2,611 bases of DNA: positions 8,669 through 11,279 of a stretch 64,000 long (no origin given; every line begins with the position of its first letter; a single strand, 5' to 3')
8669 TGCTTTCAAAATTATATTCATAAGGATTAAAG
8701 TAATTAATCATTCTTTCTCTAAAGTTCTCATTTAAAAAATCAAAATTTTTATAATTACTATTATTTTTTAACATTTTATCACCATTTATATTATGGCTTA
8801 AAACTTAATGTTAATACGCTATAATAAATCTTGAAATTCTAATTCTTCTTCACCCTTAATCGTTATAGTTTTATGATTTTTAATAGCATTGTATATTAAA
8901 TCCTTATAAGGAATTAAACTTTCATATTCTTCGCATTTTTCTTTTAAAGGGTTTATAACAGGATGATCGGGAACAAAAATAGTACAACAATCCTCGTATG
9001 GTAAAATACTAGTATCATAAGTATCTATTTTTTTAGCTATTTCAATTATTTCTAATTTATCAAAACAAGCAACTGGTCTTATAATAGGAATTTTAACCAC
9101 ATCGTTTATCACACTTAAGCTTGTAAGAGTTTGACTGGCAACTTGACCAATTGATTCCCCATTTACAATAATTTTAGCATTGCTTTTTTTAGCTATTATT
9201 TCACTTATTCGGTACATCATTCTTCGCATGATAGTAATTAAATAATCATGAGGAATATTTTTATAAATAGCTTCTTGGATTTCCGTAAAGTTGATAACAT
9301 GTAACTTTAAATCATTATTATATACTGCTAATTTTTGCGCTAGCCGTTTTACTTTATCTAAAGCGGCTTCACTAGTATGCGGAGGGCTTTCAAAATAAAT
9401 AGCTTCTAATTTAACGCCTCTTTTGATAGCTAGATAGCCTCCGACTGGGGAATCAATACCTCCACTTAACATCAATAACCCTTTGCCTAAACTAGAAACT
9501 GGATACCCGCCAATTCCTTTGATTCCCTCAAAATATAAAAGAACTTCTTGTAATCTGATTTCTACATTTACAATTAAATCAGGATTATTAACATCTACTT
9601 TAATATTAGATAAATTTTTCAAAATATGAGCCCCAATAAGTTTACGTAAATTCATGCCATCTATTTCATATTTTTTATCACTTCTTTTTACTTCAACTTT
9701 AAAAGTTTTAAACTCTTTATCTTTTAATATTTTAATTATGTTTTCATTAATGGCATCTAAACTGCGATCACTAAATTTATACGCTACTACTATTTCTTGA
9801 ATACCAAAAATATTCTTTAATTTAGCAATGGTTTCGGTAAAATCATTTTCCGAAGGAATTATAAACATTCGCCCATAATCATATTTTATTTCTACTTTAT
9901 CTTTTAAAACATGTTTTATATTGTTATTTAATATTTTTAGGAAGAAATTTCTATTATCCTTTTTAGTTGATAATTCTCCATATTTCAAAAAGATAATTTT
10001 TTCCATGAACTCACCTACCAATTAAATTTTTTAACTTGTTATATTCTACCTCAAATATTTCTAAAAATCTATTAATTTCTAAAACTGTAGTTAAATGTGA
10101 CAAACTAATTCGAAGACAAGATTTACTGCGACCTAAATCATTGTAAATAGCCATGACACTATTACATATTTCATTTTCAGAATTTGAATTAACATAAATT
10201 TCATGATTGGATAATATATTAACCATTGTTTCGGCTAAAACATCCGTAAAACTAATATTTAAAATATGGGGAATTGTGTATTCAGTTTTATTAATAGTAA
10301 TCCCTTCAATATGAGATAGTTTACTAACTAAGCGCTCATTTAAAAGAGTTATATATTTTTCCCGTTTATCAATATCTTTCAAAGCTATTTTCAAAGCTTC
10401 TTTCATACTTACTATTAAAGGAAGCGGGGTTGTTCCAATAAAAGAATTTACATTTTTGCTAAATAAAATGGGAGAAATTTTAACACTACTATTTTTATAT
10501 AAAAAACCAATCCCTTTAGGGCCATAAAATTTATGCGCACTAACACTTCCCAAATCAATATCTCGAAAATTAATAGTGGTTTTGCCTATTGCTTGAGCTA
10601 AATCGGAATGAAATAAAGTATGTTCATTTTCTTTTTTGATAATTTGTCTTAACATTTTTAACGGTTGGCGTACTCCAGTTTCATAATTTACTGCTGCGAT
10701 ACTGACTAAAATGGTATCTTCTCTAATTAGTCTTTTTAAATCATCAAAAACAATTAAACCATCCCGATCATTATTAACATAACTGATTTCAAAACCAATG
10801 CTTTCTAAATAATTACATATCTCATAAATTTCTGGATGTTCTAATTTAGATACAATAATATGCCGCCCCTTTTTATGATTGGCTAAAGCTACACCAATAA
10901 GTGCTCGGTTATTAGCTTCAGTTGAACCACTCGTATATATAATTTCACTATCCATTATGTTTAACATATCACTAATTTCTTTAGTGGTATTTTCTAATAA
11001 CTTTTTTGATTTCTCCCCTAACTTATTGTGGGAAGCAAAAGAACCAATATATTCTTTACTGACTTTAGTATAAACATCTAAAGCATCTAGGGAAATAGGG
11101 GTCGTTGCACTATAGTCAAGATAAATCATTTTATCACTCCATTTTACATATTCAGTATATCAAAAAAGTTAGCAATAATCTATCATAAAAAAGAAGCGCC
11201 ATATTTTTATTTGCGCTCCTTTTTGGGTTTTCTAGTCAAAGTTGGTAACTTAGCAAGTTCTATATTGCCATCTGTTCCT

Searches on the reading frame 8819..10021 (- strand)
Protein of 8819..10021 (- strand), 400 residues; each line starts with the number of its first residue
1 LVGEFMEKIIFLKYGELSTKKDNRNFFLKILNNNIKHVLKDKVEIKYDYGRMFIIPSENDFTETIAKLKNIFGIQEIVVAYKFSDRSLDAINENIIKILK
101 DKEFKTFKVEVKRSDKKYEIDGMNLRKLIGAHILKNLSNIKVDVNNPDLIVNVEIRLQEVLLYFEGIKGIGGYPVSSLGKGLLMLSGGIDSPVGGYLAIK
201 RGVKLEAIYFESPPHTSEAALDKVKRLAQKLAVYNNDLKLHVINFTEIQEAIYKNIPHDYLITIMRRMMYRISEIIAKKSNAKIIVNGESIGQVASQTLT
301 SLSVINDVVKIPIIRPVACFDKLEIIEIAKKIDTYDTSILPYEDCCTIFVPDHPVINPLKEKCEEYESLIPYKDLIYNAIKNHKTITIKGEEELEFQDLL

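Call 28: search_protein_families(library=pfam, proteins=[window:8819-10021:-], max_evalue=0.0001)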
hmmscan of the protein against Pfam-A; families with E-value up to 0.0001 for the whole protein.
window:8819-10021:- (400 aa): 4 families
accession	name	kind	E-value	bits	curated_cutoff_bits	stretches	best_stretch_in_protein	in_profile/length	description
PF02568.20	ThiI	-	5.3e-64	215.9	20.5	1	179-368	4-193/197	Thiamine biosynthesis protein (ThiI)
PF22025.1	ThiI_fer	-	3.7e-19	69.4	25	1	10-77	2-71/72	ThiI ferredoxin-like domain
PF02926.22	THUMP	-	1.7e-15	57.6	20.6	1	86-164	2-83/84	THUMP domain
PF06508.19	QueC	-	1.2e-05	25.3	22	0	182-244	3-64/210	Queuosine biosynthesis protein QueC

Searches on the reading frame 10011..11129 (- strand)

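Call 28: search_protein_families(library=pfam, proteins=[window:10011-11129:-], max_evalue=0.0001)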
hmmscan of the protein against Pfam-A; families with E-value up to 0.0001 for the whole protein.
window:10011-11129:- (372 aa): 2 families
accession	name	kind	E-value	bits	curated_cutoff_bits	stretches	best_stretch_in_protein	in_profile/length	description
PF00266.25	Aminotran_5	-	6.9e-57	193.5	21.5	1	2-355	1-371/371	Aminotransferase class-V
PF00155.27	Aminotran_1_2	-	4.7e-10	39.6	19.7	1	56-347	61-350/361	Aminotransferase class I and II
